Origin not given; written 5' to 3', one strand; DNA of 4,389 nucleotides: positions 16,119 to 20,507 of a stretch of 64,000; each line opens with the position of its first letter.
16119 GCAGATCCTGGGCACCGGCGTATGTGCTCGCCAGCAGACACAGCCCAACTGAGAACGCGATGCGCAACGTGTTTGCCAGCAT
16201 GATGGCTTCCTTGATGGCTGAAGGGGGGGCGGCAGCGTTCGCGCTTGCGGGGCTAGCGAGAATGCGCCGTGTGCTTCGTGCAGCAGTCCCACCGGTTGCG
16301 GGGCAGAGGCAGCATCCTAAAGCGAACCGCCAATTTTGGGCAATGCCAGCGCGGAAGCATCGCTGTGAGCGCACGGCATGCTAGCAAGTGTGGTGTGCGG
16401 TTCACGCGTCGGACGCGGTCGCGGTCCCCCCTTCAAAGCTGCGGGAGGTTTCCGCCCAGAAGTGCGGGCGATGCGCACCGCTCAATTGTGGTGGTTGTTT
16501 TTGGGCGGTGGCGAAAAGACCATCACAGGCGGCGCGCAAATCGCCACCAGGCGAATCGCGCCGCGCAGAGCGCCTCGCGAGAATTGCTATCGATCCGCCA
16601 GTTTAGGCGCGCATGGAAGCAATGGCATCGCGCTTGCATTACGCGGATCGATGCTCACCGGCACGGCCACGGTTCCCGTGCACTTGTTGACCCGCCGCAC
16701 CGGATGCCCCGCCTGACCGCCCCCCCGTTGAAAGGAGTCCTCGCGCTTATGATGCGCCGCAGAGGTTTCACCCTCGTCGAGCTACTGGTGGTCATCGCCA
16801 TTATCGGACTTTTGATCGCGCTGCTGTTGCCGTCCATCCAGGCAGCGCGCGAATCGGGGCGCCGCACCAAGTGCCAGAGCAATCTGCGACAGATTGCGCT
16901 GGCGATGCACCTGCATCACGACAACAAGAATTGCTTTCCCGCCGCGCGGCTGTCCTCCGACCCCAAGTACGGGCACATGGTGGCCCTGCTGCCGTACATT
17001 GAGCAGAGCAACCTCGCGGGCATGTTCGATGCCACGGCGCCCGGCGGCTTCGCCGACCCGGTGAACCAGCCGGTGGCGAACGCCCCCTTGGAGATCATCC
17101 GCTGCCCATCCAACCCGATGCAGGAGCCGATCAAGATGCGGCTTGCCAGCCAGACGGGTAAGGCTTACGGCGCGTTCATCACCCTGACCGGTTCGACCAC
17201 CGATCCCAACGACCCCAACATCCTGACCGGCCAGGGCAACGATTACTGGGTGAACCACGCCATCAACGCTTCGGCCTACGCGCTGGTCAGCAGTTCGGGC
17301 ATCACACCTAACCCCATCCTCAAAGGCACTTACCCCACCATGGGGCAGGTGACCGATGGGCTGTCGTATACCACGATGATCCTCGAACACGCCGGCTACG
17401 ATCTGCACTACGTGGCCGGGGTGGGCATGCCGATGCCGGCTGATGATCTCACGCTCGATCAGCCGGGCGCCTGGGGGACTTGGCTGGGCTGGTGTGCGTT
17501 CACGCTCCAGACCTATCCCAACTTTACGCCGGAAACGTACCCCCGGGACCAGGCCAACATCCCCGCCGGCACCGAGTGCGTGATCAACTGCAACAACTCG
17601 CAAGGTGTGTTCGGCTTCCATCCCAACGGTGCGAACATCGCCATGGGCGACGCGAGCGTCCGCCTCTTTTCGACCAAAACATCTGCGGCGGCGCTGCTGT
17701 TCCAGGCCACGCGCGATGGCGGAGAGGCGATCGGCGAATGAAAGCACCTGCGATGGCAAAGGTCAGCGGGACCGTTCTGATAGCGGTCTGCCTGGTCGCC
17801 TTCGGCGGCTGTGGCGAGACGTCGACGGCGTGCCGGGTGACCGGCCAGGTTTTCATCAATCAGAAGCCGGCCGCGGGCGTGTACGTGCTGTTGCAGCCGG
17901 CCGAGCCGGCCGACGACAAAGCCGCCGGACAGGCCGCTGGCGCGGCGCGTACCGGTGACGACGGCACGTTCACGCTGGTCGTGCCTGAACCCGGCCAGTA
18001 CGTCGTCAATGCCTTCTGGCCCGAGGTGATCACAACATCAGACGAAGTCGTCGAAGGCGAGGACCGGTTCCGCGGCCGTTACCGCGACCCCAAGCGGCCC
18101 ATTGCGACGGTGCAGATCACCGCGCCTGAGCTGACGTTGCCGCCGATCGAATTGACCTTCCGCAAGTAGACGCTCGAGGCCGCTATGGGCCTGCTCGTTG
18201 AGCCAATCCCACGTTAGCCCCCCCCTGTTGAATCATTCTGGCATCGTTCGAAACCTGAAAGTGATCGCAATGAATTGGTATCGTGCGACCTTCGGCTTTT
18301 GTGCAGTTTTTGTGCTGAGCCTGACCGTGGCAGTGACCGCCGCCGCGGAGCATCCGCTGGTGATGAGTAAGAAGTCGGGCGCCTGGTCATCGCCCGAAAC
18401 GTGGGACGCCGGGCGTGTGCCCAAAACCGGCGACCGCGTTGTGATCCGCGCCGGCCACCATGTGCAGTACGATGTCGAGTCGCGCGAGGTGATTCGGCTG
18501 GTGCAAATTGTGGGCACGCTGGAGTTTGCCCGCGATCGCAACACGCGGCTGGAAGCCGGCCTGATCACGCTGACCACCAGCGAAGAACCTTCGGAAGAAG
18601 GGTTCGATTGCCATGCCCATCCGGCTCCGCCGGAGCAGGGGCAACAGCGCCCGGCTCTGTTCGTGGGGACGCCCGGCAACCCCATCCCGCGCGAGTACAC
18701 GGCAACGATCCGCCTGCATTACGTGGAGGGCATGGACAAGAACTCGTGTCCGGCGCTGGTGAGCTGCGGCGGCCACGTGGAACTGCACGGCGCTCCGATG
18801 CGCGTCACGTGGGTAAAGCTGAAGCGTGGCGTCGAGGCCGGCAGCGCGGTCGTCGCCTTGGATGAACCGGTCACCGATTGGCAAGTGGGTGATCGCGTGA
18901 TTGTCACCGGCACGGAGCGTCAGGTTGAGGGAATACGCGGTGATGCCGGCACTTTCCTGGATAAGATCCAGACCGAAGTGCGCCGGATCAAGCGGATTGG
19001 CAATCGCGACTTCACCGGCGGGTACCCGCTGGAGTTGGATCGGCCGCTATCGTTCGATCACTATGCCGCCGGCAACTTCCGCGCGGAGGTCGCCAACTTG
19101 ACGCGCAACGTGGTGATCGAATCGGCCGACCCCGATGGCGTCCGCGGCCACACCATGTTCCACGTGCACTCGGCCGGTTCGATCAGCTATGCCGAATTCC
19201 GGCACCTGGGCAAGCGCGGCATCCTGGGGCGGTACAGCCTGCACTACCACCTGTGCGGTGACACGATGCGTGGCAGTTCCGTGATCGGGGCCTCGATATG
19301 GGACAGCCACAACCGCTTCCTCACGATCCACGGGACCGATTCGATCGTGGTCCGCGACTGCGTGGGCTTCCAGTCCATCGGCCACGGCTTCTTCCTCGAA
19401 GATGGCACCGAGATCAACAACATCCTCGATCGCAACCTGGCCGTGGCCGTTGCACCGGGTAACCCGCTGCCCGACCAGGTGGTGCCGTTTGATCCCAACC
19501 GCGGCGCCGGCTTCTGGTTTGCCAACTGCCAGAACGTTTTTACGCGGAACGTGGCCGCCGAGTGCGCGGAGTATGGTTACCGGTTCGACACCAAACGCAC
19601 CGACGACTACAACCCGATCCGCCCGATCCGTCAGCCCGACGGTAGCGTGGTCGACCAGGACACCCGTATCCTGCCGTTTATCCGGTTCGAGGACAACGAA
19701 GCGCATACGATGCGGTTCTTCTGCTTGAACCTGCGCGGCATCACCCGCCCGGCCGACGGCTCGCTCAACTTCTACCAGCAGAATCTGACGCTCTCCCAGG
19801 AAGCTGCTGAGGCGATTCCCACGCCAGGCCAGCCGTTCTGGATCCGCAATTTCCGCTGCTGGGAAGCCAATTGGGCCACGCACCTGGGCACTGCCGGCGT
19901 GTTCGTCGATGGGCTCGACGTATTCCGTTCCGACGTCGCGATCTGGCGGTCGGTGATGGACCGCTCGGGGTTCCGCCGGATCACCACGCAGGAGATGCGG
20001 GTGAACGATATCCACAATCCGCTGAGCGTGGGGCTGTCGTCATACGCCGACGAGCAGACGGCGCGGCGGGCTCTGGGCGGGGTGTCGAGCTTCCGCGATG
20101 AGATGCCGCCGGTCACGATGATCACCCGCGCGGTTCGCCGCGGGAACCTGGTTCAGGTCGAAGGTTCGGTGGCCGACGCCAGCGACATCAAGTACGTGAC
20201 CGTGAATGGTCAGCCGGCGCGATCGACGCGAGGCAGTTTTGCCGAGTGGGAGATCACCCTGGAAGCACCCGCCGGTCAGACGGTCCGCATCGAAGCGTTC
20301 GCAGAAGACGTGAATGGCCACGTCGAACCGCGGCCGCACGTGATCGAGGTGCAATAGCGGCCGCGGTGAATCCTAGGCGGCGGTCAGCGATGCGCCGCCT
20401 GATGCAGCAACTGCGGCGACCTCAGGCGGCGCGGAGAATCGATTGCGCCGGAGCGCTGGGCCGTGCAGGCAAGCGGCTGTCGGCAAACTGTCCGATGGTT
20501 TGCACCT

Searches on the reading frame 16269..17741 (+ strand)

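Call 80: search_protein_families(library=pfam, proteins=[window:16269-17741:+], max_evalue=0.00001)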
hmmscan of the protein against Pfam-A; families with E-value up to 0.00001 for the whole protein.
window:16269-17741:+ (490 aa): 2 families
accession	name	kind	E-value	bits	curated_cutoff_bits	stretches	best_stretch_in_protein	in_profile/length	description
PF07596.16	SBP_bac_10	-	4.9e-39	135.4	23.3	1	191-470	1-264/268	Protein of unknown function (DUF1559)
PF07963.17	N_methyl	-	4.1e-08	32.9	21.2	1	161-187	1-27/27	Prokaryotic N-terminal methylation motif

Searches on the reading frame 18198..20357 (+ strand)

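Call 80: search_protein_families(library=pfam, proteins=[window:18198-20357:+], max_evalue=0.00001)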
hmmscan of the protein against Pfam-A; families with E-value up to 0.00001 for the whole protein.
window:18198-20357:+ (719 aa): 2 families
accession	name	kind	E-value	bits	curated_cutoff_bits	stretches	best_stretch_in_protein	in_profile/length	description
PF24606.1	CEMIP_beta-hel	-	7e-41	140.8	27.3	1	317-505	4-207/212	CEMIP beta-helix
PF10162.14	G8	-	1.9e-15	57.3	22.9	1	68-208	1-123/124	G8 domain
